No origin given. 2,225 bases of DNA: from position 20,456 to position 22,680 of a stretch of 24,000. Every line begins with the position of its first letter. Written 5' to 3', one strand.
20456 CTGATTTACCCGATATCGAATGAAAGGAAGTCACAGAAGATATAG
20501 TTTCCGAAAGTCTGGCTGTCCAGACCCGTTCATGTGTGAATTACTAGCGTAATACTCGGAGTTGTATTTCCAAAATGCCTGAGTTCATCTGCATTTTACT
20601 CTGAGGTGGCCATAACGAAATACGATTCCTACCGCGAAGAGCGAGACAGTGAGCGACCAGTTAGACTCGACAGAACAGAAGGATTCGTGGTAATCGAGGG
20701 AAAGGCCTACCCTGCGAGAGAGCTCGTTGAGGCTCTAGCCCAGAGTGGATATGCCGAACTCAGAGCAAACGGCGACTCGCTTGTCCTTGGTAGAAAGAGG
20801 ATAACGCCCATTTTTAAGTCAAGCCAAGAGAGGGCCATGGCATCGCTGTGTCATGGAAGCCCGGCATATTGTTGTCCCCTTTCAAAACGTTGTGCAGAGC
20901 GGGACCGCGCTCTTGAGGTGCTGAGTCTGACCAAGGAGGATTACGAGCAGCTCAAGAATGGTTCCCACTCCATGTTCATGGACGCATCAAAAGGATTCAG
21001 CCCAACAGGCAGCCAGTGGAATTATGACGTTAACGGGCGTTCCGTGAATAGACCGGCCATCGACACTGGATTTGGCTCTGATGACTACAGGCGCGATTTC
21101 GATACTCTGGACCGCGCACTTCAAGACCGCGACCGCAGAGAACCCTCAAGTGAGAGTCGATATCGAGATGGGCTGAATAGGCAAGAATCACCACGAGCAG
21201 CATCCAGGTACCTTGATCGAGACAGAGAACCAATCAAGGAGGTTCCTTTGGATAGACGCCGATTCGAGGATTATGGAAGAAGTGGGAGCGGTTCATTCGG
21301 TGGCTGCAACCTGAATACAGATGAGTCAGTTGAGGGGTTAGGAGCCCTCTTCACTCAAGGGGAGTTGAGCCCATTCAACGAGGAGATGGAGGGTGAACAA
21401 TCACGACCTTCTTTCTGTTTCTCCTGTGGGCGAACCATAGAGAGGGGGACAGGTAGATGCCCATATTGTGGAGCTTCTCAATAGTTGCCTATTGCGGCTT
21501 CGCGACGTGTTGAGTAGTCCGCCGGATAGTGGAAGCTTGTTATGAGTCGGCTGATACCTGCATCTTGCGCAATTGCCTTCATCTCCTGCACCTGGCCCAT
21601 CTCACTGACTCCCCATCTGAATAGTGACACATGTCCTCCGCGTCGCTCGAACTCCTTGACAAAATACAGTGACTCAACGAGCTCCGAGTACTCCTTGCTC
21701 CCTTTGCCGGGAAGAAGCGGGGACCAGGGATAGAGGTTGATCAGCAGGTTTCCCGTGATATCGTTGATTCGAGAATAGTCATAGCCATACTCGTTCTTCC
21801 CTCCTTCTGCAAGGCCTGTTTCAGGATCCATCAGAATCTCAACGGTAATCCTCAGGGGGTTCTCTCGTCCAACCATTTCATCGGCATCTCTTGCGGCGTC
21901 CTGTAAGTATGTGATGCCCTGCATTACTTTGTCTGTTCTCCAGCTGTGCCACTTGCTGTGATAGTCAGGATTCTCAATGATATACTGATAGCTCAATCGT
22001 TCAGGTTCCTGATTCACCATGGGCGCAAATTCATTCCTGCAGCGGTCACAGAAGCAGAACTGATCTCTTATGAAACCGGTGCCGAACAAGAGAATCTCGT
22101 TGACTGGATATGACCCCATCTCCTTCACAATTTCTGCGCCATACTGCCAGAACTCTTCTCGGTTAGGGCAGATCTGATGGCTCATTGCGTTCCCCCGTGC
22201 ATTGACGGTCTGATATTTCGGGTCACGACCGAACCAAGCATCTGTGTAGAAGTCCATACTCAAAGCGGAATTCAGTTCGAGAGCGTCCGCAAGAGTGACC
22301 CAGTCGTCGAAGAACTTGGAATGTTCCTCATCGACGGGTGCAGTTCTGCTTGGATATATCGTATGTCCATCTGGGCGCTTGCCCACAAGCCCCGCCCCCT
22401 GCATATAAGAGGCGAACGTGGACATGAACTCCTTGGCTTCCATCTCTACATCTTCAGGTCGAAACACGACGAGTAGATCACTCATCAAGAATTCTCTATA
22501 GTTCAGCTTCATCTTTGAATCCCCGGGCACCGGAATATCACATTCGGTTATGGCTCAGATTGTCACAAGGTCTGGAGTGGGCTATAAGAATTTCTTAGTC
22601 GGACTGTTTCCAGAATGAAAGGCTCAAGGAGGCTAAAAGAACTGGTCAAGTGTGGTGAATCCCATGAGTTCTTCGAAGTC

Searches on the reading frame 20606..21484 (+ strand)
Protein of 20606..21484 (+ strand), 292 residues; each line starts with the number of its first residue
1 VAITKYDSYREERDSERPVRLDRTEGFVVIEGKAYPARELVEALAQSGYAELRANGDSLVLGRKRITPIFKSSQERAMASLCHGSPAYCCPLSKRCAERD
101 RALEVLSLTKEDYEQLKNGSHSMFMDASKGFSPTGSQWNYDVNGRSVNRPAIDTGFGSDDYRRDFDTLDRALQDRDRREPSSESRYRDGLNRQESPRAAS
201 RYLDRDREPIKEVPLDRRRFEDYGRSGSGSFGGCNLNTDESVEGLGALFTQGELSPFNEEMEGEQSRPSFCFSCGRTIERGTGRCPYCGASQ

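Call 28: search_protein_families(library=pfam, proteins=[window:20606-21484:+], max_evalue=0.001)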
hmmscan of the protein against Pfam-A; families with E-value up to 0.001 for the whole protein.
window:20606-21484:+ (292 aa): 0 families

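Call 70: search_protein_families(library=pfam, proteins=[window:20606-21484:+], max_evalue=1)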
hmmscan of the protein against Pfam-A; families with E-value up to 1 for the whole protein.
window:20606-21484:+ (292 aa): 2 families
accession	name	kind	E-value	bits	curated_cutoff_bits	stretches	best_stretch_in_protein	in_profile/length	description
PF13240.11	Zn_Ribbon_1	-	0.0074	16.5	25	1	270-291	1-22/23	zinc-ribbon domain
PF12773.13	DZR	-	0.015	15.9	27.3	1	267-290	11-32/45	Double zinc ribbon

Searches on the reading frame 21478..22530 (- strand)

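Call 28: search_protein_families(library=pfam, proteins=[window:21478-22530:-], max_evalue=0.001)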
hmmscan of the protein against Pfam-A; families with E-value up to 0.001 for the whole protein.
window:21478-22530:- (350 aa): 0 families

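Call 70: search_protein_families(library=pfam, proteins=[window:21478-22530:-], max_evalue=1)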
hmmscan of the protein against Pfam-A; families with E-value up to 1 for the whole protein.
window:21478-22530:- (350 aa): 1 family
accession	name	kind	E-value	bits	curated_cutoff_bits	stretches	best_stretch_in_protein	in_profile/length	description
PF09565.16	RE_NgoFVII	-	0.14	11.9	23.8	1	174-206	77-110/162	NgoFVII restriction endonuclease N-terminal PLD domain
